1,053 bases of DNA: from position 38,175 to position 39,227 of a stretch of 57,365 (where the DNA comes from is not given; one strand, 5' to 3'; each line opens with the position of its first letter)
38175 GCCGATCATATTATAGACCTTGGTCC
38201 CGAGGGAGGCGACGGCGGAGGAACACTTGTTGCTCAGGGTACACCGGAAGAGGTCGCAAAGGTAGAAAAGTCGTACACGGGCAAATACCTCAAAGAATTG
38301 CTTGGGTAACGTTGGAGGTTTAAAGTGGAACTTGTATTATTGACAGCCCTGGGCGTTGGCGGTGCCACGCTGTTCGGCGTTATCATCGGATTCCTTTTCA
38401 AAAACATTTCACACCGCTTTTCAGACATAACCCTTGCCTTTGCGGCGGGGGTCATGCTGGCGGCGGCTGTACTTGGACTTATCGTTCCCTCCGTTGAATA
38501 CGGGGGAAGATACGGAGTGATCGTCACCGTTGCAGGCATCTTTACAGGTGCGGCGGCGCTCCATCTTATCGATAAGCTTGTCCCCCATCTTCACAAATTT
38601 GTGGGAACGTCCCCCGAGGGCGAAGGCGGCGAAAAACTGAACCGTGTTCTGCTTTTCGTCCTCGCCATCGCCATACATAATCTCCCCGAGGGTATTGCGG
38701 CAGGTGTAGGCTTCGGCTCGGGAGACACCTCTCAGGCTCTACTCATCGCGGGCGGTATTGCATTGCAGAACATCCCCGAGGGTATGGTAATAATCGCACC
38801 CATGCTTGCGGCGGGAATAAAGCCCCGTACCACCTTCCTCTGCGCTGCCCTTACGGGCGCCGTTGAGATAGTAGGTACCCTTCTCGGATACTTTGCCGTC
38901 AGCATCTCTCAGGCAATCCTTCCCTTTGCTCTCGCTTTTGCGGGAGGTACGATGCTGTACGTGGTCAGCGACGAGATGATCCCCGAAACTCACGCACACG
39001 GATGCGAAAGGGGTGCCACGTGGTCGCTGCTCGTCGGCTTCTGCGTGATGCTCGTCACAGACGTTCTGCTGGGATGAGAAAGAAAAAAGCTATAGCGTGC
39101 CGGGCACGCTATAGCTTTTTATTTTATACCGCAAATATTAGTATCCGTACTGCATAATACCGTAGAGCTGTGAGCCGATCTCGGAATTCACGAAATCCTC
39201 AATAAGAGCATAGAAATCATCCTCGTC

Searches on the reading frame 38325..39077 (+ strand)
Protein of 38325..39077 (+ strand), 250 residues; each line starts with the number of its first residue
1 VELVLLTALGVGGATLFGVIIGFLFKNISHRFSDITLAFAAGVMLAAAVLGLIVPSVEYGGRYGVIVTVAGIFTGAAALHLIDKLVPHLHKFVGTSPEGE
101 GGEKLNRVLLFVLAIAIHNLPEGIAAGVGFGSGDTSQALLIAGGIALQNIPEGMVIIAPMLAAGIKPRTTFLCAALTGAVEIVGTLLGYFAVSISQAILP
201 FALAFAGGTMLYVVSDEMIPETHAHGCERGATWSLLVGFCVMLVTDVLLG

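Call 57: search_protein_families(library=padloc, proteins=[window:38325-39077:+], max_evalue=0.001)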
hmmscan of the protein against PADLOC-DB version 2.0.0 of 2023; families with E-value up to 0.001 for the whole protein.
window:38325-39077:+ (250 aa): 0 families

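Call 58: search_protein_families(library=pfam, proteins=[window:38325-39077:+], max_evalue=0.0001)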
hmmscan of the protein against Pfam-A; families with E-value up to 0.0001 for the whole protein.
window:38325-39077:+ (250 aa): 1 family
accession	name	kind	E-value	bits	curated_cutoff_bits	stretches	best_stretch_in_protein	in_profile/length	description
PF02535.28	Zip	-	8.6e-27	94.6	35.1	1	105-244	175-321/323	ZIP Zinc transporter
